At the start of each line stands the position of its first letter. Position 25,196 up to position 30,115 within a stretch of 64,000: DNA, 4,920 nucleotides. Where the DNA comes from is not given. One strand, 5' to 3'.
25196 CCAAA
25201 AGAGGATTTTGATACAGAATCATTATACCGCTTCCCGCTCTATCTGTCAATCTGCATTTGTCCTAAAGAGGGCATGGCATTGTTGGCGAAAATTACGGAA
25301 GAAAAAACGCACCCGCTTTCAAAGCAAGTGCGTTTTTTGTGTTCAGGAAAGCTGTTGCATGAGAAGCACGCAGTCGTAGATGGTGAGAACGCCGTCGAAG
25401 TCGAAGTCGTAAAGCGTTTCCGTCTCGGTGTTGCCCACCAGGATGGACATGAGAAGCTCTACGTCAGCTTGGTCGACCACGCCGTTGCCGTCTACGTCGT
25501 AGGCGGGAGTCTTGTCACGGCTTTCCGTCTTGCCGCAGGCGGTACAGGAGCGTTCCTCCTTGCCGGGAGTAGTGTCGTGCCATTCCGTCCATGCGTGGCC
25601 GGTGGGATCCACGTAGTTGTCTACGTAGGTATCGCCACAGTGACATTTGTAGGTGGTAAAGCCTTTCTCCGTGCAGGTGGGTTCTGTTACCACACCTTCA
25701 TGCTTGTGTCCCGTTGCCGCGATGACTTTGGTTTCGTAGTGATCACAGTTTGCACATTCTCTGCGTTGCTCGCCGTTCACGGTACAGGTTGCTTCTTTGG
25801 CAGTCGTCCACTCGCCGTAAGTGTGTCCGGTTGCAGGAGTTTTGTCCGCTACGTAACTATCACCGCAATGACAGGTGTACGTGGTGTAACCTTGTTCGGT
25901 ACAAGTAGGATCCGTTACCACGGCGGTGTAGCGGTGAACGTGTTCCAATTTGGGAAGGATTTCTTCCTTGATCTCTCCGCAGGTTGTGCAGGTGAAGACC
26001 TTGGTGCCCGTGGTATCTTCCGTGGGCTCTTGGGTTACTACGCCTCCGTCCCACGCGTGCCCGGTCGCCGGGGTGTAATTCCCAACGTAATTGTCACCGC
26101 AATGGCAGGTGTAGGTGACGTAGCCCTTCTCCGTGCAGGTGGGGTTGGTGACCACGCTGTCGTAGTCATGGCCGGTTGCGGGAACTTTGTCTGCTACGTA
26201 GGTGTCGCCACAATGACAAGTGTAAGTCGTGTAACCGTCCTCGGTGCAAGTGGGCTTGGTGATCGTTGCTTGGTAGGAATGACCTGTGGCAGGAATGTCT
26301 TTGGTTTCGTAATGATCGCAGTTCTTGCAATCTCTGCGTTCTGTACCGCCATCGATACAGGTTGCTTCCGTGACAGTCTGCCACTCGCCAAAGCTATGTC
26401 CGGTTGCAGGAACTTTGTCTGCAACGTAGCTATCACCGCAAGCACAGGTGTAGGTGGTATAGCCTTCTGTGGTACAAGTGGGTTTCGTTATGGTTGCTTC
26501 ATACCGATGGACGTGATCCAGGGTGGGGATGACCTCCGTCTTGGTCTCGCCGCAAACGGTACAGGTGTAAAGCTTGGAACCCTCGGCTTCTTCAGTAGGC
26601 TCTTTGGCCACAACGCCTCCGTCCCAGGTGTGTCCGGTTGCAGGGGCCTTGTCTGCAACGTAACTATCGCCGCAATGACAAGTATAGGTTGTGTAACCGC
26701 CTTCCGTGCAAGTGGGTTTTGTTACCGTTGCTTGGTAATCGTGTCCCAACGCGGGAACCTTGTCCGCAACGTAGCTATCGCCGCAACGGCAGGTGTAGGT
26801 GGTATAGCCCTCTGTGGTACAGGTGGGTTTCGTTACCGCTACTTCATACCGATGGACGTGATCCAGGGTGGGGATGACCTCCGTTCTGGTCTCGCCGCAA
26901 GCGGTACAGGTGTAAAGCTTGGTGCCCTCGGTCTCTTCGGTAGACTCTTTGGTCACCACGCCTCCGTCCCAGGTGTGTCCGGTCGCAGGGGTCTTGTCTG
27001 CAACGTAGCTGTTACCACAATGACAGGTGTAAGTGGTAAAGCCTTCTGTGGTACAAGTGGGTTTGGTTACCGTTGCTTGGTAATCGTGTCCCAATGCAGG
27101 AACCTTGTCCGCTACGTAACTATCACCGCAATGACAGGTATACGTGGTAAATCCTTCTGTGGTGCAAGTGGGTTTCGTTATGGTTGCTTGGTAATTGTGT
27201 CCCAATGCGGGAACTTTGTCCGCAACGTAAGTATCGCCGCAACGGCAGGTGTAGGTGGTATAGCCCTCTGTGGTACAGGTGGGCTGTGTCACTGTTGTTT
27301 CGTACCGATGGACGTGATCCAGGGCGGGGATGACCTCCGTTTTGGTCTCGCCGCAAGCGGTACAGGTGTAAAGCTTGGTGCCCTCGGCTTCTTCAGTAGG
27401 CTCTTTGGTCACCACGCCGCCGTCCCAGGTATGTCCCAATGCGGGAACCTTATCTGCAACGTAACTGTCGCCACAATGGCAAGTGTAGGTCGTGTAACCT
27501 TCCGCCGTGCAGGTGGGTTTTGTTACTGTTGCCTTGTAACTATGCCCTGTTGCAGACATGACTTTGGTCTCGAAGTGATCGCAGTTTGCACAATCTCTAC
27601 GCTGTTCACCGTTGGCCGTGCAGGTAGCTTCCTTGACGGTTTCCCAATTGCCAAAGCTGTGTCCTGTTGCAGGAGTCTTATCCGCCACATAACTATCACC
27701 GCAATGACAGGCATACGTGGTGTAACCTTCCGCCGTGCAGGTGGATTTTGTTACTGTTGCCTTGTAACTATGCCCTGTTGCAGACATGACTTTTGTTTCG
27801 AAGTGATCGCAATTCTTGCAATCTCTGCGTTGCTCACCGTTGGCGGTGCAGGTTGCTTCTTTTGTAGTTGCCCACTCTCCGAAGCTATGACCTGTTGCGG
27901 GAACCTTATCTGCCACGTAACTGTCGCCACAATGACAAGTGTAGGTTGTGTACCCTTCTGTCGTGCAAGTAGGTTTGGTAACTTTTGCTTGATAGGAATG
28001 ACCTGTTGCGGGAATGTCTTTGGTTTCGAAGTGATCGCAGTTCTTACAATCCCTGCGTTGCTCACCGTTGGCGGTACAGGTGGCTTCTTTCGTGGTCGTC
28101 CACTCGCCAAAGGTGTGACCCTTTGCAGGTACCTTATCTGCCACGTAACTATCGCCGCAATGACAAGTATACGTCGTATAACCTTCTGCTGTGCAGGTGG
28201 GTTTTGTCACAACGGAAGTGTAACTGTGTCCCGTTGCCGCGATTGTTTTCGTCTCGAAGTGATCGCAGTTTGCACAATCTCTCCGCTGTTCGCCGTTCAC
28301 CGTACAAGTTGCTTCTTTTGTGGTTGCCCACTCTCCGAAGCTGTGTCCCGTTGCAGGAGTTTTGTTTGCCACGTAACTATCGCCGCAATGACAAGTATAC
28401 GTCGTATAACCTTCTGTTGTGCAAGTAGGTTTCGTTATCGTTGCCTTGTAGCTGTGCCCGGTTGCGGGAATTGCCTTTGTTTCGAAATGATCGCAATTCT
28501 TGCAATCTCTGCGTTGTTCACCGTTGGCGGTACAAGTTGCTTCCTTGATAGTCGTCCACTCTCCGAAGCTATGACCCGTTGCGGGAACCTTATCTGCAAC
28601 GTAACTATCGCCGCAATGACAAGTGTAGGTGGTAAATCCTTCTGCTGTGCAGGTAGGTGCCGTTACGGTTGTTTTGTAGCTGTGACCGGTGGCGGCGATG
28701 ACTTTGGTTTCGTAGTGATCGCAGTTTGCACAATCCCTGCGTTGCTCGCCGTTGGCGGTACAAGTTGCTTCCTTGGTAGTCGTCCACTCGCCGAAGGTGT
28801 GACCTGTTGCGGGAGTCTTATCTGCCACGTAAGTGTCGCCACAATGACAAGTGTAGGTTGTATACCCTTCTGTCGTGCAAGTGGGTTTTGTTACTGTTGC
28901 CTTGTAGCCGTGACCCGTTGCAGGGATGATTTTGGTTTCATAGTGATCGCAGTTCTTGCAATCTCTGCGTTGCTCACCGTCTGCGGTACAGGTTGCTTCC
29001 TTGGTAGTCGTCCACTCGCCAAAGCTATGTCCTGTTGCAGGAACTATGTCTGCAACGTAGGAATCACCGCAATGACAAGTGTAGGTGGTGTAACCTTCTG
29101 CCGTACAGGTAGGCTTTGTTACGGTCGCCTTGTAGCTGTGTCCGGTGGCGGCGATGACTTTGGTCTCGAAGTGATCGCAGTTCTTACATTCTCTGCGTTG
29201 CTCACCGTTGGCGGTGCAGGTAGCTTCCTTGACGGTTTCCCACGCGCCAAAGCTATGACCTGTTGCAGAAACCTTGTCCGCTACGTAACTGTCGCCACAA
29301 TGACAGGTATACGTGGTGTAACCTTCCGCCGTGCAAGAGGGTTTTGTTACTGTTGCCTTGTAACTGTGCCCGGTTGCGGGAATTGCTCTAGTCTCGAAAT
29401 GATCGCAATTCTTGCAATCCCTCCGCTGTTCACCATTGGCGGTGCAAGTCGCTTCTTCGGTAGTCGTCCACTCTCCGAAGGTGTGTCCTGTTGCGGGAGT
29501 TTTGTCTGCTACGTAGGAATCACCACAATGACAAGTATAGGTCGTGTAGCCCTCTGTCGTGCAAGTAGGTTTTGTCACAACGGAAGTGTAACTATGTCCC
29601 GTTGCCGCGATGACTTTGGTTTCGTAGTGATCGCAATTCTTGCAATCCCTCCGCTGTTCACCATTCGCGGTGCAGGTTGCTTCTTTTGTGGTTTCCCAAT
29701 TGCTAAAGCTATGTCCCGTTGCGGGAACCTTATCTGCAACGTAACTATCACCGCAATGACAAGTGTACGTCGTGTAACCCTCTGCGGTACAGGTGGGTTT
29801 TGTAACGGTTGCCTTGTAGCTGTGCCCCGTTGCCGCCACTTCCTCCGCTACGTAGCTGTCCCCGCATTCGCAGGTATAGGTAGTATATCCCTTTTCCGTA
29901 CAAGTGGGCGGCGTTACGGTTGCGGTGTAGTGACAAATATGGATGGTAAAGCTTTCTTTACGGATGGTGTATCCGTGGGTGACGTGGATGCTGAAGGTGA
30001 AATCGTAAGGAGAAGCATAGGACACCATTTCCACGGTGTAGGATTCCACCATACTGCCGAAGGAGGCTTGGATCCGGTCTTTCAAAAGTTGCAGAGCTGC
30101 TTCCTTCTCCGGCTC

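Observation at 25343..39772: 4809-aa secreted protein stacking at least five putative deacetylase domains, ending in a dockerin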

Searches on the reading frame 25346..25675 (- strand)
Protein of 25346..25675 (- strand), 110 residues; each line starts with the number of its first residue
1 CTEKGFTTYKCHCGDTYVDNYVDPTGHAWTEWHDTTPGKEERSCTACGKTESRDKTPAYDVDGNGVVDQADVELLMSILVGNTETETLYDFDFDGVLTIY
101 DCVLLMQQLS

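Call 12: search_protein_families(library=pfam, proteins=[window:25346-25675:-], max_evalue=1)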
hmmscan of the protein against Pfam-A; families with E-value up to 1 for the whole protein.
window:25346-25675:- (110 aa): 6 families
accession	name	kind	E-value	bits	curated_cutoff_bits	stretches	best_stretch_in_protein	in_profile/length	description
PF00404.24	Dockerin_1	-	2.5e-08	34.4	22.9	2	59-109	2-56/57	Dockerin type I domain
PF13405.12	EF-hand_6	-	0.0022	18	25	1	59-77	9-27/30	EF-hand domain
PF24443.1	DUF7562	-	0.012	16.3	27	1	32-64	2-34/95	Family of unknown function (DUF7562)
PF00036.39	EF-hand_1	-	0.025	14.6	25.4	1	59-77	9-27/29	EF hand domain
PF13499.12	EF-hand_7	-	0.056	14.2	30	1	58-86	10-39/67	EF-hand domain pair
PF06222.17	Phage_TAC_1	-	0.079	13.3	25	1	23-103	35-103/124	Phage tail assembly chaperone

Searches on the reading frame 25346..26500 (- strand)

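Call 12: search_protein_families(library=pfam, proteins=[window:25346-26500:-], max_evalue=1)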
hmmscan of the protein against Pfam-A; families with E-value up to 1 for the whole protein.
window:25346-26500:- (385 aa): 4 families
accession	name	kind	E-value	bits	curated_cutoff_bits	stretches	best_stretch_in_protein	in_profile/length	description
PF00404.24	Dockerin_1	-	2.1e-05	25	22.9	1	334-384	2-56/57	Dockerin type I domain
PF02880.22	PGM_PMM_III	-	0.054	14.1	20.7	0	9-38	39-68/115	Phosphoglucomutase/phosphomannomutase, alpha/beta/alpha domain III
PF13405.12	EF-hand_6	-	0.059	13.6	25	0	334-352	9-27/30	EF-hand domain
PF06666.16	DUF1173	-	0.68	9.1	25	0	84-115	32-63/386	Protein of unknown function (DUF1173)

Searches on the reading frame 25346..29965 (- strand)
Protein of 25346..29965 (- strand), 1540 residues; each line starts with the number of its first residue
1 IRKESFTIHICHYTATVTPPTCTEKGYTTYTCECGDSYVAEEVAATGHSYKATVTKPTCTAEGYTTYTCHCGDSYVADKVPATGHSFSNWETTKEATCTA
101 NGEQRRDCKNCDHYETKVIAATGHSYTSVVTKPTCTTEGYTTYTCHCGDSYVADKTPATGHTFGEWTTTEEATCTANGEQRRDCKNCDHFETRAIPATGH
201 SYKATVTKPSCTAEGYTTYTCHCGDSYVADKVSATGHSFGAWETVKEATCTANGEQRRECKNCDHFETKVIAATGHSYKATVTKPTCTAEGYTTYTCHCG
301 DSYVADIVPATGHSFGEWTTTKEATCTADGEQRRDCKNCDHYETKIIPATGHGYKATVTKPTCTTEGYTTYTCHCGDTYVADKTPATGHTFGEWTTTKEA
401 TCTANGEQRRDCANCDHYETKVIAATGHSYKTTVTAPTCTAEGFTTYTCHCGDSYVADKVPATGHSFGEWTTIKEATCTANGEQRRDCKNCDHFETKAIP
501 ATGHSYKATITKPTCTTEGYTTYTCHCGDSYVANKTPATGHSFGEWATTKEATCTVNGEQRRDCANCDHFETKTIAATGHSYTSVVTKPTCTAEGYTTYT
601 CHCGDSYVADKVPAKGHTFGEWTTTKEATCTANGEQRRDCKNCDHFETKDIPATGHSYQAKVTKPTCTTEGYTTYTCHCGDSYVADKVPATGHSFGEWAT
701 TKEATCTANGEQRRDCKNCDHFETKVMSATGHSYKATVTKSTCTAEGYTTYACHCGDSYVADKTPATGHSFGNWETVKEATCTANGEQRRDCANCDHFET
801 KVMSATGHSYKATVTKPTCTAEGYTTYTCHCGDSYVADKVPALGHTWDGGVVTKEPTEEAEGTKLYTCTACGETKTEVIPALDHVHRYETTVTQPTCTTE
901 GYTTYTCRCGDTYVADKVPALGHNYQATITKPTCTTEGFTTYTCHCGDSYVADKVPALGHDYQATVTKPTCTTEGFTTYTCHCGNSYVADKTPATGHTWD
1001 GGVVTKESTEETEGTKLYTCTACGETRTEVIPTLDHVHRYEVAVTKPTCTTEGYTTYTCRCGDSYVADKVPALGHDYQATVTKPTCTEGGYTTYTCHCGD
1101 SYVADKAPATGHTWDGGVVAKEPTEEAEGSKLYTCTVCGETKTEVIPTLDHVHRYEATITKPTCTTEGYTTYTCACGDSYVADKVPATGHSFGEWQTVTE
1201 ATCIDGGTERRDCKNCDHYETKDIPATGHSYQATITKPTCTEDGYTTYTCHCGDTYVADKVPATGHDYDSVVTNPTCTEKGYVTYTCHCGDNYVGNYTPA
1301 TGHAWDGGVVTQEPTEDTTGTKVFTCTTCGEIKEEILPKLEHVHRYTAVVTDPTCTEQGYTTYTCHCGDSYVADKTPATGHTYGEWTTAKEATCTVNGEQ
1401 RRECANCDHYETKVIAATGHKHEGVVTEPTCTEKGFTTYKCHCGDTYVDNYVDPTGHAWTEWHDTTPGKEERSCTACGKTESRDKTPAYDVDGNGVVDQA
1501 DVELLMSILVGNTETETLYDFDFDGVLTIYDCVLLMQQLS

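Call 30: search_solved_structures(query=window:25346-29965:-, max_evalue=1)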
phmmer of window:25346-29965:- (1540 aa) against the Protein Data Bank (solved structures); distinct sequences matched with E-value up to 1: 5.
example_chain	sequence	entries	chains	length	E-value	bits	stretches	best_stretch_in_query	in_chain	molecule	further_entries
28ye_F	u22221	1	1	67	0.06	13.6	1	395-434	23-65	Large ribosomal subunit protein bL32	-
5sy4_A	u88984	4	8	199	0.47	10.7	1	1134-1199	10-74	Chaperone YajL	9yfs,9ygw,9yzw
2ab0_A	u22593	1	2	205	0.57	10.4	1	1134-1199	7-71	YajL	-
2y3n_B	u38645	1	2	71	0.66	10.2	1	1490-1538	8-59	CELLULOSOMAL FAMILY-48 PROCESSIVE GLYCOSIDE HYDROLASE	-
5d50_A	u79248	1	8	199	0.79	9.9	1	298-353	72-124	Repressor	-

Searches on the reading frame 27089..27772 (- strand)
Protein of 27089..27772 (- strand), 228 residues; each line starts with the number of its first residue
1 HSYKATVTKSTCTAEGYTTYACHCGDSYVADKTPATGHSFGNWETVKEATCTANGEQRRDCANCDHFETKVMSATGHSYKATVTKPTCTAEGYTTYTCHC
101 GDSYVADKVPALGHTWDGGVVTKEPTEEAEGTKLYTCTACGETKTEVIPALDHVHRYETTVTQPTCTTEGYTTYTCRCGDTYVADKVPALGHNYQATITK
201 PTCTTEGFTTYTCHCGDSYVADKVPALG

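Call 57: find_homologous_proteins(query=window:27089-27772:-, max_evalue=0.00001)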
Query window:27089-27772:- (228 aa): 1230 proteins with E <= 0.00001 among 2529 candidates; the best 120 are listed.
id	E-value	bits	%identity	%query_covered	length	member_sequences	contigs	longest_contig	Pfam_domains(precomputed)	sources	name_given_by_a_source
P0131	2.0e-93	330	46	97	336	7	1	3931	-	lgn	-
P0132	1.1e-87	311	51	86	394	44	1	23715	PF18547.7,PF27511.1,PF00395.26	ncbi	ncbi:MAG: S-layer homology domain-containing protein, partial [Oscillospiraceae bacterium]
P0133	3.1e-80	287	42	74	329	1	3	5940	-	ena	-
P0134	7.1e-76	273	50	97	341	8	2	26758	-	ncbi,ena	-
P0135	2.4e-74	268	44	97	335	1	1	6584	-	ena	-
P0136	1.3e-72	262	49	95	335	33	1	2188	-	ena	-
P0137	2.5e-69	251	59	67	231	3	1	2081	-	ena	-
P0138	3.3e-69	251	46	97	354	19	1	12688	-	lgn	-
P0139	9.7e-69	249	46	100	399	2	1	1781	-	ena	-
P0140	1.4e-68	249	49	99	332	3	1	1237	-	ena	-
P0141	1.5e-66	242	59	67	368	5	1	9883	PF18547.7,PF00395.26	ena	-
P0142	9.5e-64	233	45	86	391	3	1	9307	PF00395.26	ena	-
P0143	1.3e-63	233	61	67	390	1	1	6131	PF00963.25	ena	-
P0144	1.5e-63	232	50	89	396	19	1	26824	PF27511.1,PF00395.26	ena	-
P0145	2.3e-63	232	59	62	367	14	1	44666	PF18547.7,PF00395.26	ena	-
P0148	2.9e-62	228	48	88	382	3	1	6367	PF07874.18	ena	-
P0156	5.8e-60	221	51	100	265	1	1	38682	PF18439.8,PF24292.2,PF13695.13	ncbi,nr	ncbi:MAG: hypothetical protein IKL18_02640, partial [Oscillospiraceae bacterium]|nr:hypothetical pro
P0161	6.2e-58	214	52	63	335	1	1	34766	PF24292.2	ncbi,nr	ncbi:MAG: hypothetical protein LUF29_06270, partial [Oscillospiraceae bacterium]|nr:hypothetical pro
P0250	4.3e-39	152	47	79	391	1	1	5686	PF13465.13,PF21349.3,PF00963.25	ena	-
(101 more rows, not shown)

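Call 89: search_protein_families(library=pfam, proteins=[P0132, P0156, P0161, P0141, P0148, P0250], max_evalue=0.01)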
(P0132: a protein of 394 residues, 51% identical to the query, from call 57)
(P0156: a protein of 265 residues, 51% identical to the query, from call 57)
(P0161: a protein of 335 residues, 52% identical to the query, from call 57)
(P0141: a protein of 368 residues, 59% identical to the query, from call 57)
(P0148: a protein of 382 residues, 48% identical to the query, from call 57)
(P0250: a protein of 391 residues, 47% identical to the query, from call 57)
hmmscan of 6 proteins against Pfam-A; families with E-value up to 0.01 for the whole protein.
P0132 (394 aa): 8 families
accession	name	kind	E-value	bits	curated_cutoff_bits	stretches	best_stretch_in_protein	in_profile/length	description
PF00395.25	SLH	-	2.6e-32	111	20.8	3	269-311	1-44/44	S-layer homology domain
PF18547.6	HalOD2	-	2.2e-05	24.7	27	0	24-40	26-42/52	Halobacterial output domain 2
PF09012.17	FeoC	-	6.6e-05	23.4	21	0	85-120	35-67/69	FeoC like transcriptional regulator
PF20719.2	Med16_C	-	0.0016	19.1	21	0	22-77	70-121/123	Mediator complex subunit 16, C-terminal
PF25206.1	DUF7836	-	0.0025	18.1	26.7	0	17-39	18-40/59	Domain of unknown function (DUF7836)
PF07355.17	GRDB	-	0.0035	17.1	22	0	32-84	13-65/347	Glycine/sarcosine/betaine reductase selenoprotein B (GRDB)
PF18868.7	zf-C2H2_3rep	-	0.0036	18.5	30.8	0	93-129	87-122/126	Zinc finger C2H2-type, 3 repeats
PF23783.1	Zn_ribbon_TiaS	-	0.0086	16.2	27.3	0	28-43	18-33/41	TiaS C-terminal zinc ribbon domain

P0156 (265 aa): 5 families
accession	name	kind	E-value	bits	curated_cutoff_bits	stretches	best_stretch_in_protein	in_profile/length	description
PF24292.1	DUF7479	-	2.7e-07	31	27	0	42-59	29-46/60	Domain of unknown function (DUF7479)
PF18439.7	zf_UBZ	-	7.9e-06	25.9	25.6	0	118-134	1-17/32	Ubiquitin-Binding Zinc Finger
PF13695.12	Zn_ribbon_3CxxC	-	1.1e-05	26.3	23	0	41-92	3-52/100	Zinc-binding domain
PF05495.17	zf-CHY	-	6.3e-05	23.8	31.3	1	29-92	8-65/68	CHY zinc finger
PF05191.20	ADK_lid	-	0.0045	17.3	26.6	0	6-15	23-32/36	Adenylate kinase, active site lid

P0161 (335 aa): 6 families
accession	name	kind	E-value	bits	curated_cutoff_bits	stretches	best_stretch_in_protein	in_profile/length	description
PF24292.1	DUF7479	-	4.4e-05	23.9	27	0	48-62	30-44/60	Domain of unknown function (DUF7479)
PF07282.18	Cas12f1-like_TNB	-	4.8e-05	23.9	26.3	0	120-171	24-48/60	Cas12f1-like, TNB domain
PF07754.17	HVO_2753_ZBP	-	0.00025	21.2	33.2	0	118-134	10-26/46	Small zinc finger protein HVO_2753-like, Zn-binding pocket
PF05810.19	NinF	-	0.001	19.4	27.5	0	165-178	1-14/25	NinF protein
PF13894.12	zf-C2H2_4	-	0.0037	18.3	27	0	87-98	1-12/24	C2H2-type zinc finger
PF21349.2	RUBY_RBDX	-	0.0081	16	26.5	0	11-24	1-14/30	Rubrerythrin, rubredoxin-like domain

P0141 (368 aa): 3 families
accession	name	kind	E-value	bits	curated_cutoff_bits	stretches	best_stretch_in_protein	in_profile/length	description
PF00395.25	SLH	-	7e-33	112.8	20.8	3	243-285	1-44/44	S-layer homology domain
PF18547.6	HalOD2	-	3e-06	27.5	27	0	76-94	26-44/52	Halobacterial output domain 2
PF20719.2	Med16_C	-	0.0011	19.6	21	0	83-129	82-121/123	Mediator complex subunit 16, C-terminal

P0148 (382 aa): 5 families
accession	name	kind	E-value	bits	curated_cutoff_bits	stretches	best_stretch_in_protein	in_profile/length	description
PF09272.15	Hepsin-SRCR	-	6e-05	24.2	26.6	0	269-300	78-109/110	Hepsin, SRCR domain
PF24292.1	DUF7479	-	0.00012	22.5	27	0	213-229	30-46/60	Domain of unknown function (DUF7479)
PF06259.18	Abhydrolase_8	-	0.00075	19.7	20.5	0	110-127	107-124/178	Alpha/beta hydrolase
PF07282.18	Cas12f1-like_TNB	-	0.0011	19.5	26.3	0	169-231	22-58/60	Cas12f1-like, TNB domain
PF13695.12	Zn_ribbon_3CxxC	-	0.0047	17.9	23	0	250-299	4-52/100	Zinc-binding domain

P0250 (391 aa): 5 families
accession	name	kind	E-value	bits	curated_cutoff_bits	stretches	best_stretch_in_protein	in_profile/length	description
PF00963.24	Cohesin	-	9.2e-08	32.8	24.1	1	38-154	9-139/139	Cohesin domain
PF13465.12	zf-H2C2_2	-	3.2e-06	27.6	40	0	253-266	9-22/26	Zinc-finger double domain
PF21349.2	RUBY_RBDX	-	6.5e-06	25.9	26.5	0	180-195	2-17/30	Rubrerythrin, rubredoxin-like domain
PF05180.17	zf-DNL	-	0.0026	18.1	27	0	297-323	3-27/64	DNL zinc finger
PF18547.6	HalOD2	-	0.0049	17.2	27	0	330-351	25-46/52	Halobacterial output domain 2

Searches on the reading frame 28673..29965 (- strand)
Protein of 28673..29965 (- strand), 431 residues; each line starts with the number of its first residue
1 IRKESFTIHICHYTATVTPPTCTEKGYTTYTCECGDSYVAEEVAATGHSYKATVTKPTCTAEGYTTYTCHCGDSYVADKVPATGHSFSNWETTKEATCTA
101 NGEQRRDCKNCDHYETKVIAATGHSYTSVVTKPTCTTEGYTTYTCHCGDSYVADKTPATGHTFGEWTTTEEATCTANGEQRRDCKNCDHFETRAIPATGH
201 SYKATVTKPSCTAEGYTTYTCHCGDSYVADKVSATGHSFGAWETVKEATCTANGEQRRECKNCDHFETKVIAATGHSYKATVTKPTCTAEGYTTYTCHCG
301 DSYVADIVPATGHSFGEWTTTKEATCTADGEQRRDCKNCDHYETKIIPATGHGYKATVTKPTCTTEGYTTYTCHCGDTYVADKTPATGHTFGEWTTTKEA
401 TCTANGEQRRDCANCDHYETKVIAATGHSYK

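Call 7: search_protein_families(library=pfam, proteins=[window:28673-29965:-], max_evalue=1)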
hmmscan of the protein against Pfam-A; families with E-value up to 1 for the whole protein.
window:28673-29965:- (431 aa): 7 families
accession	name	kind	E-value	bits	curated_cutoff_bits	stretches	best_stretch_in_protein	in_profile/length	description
PF02880.22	PGM_PMM_III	-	1.4e-06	28.9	20.7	0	211-241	39-69/115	Phosphoglucomutase/phosphomannomutase, alpha/beta/alpha domain III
PF03110.19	SBP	-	0.0034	18.1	27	0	246-267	28-49/75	SBP domain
PF02961.22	SAM_BAF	-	0.11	13.5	25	0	390-415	58-80/88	Barrier to autointegration factor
PF10346.14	Con-6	-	0.19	12.1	25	0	353-366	8-21/34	Conidiation protein 6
PF01355.22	HIPIP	-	0.31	11.8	22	0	91-123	14-46/66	High potential iron-sulfur protein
PF19844.4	DUF6319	-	0.47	11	23.9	0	82-121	24-63/115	Family of unknown function (DUF6319)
PF05207.18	Zn_ribbon_CSL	-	0.58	10.4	29.2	0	368-381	16-29/55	CSL zinc finger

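Call 11: search_protein_families(library=ncbifam, proteins=[window:28673-29965:-], max_evalue=0.1)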
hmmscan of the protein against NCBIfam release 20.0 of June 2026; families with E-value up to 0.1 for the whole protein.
window:28673-29965:- (431 aa): 4 families
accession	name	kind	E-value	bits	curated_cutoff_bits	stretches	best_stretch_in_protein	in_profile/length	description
NF053543.1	FlxJ_fam_MTase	equivalog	0.0016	17.4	560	0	380-418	122-160/352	FlxJ family methyltransferase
NF007590.0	PRK10227.1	equivalog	0.025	14.6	244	0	11-33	20-42/135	Cu(I)-responsive transcriptional regulator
NF001486.0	PRK00341.1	equivalog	0.027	14.8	120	0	339-358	15-34/91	DUF493 domain-containing protein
TIGR03775.1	RPE3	domain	0.03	14.2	30.25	0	94-110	16-32/43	palindromic element RPE3 domain-containing protein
